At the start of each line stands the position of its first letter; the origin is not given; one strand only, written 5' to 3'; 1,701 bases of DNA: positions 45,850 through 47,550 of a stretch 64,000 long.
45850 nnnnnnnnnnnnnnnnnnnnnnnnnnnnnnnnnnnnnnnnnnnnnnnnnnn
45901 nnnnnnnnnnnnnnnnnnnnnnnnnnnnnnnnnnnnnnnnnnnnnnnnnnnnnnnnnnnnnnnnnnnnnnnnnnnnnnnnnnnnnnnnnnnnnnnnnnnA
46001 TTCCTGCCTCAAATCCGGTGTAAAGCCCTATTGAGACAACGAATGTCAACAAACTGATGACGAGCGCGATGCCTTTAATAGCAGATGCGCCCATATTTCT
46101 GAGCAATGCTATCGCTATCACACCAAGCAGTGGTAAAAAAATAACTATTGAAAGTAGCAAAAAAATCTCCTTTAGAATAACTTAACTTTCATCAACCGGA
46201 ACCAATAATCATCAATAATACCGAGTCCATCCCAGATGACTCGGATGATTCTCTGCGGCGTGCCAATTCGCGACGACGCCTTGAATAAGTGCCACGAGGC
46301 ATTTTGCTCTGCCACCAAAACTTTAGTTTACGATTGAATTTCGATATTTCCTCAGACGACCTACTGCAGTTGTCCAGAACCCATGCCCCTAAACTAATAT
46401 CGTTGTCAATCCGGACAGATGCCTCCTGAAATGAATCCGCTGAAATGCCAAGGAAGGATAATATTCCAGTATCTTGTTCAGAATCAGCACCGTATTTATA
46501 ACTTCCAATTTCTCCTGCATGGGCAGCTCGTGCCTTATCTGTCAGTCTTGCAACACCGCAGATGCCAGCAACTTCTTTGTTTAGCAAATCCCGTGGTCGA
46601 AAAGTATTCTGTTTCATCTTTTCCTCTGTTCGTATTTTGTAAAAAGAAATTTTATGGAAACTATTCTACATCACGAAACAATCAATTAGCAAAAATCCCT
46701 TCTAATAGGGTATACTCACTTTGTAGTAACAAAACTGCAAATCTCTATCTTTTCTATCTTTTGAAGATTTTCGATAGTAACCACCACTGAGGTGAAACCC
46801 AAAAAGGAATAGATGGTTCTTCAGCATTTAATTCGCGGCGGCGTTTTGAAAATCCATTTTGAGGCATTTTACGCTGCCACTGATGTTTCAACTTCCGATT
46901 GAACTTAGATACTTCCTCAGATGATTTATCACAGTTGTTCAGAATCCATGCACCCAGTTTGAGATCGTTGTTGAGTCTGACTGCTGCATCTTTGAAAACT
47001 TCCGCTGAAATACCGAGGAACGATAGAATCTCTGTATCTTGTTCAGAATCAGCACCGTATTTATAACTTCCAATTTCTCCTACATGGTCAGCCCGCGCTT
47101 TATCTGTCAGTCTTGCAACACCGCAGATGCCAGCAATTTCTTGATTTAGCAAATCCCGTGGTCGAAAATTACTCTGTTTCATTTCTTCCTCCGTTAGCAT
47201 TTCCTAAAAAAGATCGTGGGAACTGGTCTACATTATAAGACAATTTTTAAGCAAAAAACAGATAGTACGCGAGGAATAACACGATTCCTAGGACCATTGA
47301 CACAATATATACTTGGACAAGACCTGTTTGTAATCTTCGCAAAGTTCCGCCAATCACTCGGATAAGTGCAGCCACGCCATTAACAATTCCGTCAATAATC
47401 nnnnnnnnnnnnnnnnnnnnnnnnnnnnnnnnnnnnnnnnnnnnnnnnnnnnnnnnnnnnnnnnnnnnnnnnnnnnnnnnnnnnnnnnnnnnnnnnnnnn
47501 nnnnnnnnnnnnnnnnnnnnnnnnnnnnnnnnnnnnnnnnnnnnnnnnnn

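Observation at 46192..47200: Tandem pair of small paralogs inserted between nuoL and nuoM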

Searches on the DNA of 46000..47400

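Call 77: search_rna_families(source=window, start=46000, end=47400, threshold=evalue, max_evalue=1)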
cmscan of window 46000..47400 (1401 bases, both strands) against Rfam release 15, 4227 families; matches with E-value up to 1: 0.
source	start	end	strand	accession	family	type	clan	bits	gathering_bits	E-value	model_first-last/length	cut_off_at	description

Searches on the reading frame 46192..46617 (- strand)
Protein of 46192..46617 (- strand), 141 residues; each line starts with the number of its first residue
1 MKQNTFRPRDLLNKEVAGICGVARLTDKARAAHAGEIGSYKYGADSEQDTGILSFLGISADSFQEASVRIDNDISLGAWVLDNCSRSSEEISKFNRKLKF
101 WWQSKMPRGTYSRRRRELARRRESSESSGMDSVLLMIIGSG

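Call 4: search_protein_families(library=pfam, proteins=[window:46192-46617:-], max_evalue=0.1)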
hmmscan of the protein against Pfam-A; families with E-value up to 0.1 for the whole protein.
window:46192-46617:- (141 aa): 1 family
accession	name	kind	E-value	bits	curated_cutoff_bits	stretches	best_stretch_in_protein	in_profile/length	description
PF16798.10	DUF5069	-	2.4e-16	60.5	27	1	14-125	9-120/133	Domain of unknown function (DUF5069)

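Call 5: search_protein_families(library=ncbifam, proteins=[window:46192-46617:-], max_evalue=0.1)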
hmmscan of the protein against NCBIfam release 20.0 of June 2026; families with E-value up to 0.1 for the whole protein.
window:46192-46617:- (141 aa): 1 family
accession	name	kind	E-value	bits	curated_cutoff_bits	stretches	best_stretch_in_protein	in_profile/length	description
NF045770.1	MPN403_MG284_C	domain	0.064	13.2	37.3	0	94-117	25-48/57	MG284/MPN403 family protein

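Call 73: search_protein_families(library=padloc, proteins=[window:46192-46617:-], max_evalue=0.01)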
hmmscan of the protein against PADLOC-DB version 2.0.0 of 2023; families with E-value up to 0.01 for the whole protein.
window:46192-46617:- (141 aa): 0 families

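Call 74: search_protein_families(library=phrogs, proteins=[window:46192-46617:-], max_evalue=0.01)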
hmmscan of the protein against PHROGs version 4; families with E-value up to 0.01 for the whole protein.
window:46192-46617:- (141 aa): 0 families
